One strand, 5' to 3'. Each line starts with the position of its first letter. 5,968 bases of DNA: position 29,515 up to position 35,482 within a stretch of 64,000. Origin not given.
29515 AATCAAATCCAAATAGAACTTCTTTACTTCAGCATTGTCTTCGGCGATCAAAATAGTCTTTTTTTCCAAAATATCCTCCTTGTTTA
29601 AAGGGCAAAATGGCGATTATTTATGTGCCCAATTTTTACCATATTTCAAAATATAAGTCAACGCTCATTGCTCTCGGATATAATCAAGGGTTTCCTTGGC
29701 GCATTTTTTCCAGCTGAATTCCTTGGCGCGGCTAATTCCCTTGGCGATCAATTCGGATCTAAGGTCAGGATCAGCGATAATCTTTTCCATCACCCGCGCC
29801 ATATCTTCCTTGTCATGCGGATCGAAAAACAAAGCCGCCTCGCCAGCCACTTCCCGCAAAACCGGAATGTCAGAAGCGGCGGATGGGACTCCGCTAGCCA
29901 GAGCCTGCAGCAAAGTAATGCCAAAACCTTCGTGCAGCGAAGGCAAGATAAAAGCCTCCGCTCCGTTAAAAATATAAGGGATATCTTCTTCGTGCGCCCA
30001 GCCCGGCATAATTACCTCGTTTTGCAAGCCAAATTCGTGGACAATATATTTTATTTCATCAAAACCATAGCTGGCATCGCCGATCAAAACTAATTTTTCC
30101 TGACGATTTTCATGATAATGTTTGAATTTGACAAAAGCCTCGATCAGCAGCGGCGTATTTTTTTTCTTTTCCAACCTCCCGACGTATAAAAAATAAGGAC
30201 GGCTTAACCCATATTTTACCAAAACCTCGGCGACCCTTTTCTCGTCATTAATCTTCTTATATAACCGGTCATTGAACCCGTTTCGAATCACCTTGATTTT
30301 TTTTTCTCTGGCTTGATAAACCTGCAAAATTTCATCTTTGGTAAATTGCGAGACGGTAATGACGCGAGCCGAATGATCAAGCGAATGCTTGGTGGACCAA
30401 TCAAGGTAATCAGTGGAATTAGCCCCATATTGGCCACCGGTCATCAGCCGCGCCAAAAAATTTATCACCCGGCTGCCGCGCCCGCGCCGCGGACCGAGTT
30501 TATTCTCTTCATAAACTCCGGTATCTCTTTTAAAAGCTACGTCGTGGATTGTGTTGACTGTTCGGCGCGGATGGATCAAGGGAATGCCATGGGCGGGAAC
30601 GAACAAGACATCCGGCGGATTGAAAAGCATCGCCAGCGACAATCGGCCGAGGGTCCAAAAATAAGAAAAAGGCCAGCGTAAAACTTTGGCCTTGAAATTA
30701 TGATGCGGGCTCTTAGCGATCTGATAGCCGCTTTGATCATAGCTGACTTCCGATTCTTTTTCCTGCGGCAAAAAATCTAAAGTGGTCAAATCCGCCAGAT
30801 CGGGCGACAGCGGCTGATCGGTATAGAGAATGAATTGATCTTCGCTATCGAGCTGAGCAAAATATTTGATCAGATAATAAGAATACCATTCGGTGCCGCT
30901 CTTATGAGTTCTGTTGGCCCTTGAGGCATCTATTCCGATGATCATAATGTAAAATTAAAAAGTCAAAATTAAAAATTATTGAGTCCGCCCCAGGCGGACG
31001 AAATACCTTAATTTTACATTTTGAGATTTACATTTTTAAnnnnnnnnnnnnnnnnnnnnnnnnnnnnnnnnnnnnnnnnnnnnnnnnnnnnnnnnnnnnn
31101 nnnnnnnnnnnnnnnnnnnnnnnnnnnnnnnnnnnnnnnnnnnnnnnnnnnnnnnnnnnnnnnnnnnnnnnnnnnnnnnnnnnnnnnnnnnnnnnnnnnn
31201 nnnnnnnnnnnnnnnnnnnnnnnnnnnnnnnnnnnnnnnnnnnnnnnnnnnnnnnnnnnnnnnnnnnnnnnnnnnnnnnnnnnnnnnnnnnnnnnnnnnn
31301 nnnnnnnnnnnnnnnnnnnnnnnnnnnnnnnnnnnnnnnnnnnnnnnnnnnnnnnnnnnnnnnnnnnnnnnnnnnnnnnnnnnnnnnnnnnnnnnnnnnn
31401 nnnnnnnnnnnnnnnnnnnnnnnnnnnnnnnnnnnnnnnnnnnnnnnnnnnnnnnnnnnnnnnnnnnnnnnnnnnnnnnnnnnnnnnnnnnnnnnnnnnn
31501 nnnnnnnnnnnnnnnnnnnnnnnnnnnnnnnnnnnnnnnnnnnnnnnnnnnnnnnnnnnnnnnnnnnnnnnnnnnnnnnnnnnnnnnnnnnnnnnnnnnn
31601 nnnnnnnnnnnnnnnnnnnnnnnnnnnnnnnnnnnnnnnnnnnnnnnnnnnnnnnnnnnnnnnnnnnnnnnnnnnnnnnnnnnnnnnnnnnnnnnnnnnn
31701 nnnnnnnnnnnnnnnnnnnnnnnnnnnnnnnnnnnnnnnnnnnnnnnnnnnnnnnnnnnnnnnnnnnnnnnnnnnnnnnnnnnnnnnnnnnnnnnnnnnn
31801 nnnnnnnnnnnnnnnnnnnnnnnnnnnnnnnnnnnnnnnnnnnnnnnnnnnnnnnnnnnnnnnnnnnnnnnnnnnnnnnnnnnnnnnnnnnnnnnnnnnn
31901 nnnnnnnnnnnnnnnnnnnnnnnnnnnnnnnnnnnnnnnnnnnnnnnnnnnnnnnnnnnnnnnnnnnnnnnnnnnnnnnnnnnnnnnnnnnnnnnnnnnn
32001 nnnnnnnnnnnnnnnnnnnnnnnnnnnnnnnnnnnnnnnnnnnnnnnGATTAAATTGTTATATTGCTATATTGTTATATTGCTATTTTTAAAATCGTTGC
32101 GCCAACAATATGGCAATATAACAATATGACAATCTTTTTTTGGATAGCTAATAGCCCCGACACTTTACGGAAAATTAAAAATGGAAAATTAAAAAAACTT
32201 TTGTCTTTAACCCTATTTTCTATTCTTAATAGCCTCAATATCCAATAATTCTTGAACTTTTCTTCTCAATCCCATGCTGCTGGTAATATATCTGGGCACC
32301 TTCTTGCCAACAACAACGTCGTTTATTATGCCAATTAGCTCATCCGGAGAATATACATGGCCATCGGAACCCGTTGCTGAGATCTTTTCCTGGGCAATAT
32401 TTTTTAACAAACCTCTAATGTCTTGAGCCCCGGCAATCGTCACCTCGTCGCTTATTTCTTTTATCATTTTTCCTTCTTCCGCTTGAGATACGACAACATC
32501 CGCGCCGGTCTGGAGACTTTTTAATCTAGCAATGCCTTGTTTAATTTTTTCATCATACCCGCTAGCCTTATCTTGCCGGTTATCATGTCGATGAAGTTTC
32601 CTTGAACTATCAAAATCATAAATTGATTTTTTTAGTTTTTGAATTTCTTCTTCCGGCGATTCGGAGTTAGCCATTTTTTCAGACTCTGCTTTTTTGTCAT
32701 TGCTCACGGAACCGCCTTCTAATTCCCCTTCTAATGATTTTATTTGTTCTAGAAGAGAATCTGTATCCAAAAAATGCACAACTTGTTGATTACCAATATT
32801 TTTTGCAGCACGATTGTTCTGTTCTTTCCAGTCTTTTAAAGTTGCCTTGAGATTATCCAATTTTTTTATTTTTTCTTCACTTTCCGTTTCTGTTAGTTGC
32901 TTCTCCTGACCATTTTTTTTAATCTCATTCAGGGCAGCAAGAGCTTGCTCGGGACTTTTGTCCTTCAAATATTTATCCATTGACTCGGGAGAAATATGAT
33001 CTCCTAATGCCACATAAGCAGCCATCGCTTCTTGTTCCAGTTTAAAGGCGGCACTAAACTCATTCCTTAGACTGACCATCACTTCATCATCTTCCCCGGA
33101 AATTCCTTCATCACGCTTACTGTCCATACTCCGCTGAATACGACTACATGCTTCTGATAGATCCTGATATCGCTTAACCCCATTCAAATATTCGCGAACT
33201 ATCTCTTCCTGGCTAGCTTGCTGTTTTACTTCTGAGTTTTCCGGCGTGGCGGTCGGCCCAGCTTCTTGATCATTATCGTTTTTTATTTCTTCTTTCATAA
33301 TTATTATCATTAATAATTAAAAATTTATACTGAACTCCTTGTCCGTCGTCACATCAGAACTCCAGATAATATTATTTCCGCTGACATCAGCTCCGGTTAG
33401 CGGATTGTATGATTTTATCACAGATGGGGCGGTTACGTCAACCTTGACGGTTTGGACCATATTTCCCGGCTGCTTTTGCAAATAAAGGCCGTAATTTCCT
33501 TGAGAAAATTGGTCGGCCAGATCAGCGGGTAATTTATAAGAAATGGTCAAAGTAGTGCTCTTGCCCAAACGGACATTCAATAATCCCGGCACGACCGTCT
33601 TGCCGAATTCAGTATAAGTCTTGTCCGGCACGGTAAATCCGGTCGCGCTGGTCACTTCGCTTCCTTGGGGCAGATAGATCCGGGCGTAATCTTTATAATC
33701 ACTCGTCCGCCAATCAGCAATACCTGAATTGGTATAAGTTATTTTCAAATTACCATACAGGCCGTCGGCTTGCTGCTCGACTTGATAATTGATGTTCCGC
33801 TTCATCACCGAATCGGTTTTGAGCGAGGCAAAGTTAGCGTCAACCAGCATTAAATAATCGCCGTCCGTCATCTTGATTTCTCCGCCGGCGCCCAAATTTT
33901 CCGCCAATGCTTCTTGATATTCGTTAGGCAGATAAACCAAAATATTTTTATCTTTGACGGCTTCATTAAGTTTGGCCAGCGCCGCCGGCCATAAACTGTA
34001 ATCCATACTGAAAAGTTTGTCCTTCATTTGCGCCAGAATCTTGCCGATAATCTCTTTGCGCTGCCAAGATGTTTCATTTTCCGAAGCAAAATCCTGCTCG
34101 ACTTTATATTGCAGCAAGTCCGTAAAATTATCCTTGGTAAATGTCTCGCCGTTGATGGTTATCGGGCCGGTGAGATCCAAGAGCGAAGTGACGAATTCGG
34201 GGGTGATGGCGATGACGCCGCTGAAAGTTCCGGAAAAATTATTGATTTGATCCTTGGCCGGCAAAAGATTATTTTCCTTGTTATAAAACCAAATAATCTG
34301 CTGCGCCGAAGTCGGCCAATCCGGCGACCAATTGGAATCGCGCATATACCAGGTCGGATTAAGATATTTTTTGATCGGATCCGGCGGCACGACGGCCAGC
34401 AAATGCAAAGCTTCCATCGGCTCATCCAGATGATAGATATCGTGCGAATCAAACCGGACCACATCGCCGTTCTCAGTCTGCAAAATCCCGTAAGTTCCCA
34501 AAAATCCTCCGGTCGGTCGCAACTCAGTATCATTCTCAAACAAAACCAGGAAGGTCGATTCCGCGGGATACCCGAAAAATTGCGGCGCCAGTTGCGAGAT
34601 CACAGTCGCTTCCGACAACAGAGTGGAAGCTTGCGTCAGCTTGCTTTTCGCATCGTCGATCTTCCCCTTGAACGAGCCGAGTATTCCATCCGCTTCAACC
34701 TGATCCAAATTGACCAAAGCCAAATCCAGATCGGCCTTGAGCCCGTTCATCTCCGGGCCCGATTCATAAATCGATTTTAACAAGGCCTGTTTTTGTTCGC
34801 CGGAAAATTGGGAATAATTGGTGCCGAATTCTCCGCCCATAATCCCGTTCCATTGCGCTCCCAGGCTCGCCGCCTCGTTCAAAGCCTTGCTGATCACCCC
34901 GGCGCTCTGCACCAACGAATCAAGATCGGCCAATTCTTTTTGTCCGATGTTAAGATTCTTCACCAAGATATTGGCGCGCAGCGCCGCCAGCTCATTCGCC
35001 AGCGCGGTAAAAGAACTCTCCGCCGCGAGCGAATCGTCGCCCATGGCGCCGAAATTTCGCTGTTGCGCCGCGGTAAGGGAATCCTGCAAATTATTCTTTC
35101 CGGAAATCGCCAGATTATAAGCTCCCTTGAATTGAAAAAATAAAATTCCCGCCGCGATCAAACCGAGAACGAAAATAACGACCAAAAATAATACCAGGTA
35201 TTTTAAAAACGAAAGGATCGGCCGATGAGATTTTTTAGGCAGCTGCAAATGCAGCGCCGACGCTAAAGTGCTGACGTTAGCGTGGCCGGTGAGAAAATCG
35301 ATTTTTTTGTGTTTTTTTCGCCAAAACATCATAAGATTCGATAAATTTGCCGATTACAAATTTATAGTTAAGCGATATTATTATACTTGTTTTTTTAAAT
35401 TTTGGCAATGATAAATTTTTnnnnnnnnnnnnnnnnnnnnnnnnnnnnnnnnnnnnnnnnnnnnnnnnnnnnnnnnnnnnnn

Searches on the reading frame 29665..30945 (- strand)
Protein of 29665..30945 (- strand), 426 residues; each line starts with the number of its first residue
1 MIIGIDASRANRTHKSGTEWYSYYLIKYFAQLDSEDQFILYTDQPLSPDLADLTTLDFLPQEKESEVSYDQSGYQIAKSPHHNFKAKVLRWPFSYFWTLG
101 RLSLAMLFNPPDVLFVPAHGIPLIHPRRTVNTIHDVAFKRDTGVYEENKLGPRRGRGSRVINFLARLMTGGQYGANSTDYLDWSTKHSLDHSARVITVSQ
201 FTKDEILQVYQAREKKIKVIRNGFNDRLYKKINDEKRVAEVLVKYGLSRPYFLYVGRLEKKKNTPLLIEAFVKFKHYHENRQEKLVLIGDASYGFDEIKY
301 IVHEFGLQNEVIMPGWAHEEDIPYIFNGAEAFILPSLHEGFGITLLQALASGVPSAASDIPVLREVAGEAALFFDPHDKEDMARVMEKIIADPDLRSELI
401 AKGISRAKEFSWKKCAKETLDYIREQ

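Call 45: search_protein_families(library=pfam, proteins=[window:29665-30945:-], max_evalue=0.00001)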
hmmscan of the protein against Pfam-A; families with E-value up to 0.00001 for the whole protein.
window:29665-30945:- (426 aa): 4 families
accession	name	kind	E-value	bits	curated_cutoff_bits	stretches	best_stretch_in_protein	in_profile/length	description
PF00534.26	Glycos_transf_1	-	3e-33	115.2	26.4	1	249-404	15-170/172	Glycosyl transferases group 1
PF13692.12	Glyco_trans_1_4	-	7.1e-25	88.4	27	1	249-392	1-142/142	Glycosyl transferases group 1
PF13439.12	Glyco_transf_4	-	9.9e-09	35.9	28.5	1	86-225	51-167/170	Glycosyltransferase Family 4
PF20706.3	GT4-conflict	-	5.2e-07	29.4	26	1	240-356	193-309/385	Family 4 Glycosyltransferase in conflict systems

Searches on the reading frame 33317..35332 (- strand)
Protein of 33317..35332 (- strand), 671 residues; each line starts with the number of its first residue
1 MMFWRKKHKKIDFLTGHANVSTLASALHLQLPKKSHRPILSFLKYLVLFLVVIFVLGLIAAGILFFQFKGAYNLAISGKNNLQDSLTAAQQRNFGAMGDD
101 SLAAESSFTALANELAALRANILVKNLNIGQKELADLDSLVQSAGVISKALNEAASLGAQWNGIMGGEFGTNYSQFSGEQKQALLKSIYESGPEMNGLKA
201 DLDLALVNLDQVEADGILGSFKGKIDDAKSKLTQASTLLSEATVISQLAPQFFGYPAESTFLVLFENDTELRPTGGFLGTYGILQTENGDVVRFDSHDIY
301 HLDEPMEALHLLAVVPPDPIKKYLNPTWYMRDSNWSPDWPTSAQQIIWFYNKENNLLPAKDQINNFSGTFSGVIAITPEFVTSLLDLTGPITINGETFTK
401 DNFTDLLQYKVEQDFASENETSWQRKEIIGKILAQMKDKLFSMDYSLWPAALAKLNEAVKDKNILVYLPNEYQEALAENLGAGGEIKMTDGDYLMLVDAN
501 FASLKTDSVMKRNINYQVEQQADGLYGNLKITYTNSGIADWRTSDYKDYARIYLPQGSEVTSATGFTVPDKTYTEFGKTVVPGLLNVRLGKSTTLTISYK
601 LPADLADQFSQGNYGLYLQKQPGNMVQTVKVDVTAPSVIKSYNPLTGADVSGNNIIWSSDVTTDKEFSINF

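Call 45: search_protein_families(library=pfam, proteins=[window:33317-35332:-], max_evalue=0.00001)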
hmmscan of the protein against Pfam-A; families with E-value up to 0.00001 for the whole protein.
window:33317-35332:- (671 aa): 1 family
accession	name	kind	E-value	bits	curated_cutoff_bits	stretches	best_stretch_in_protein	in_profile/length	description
PF13196.11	DUF4012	-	1e-24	88.1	28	1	259-410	4-142/144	Protein of unknown function (DUF4012)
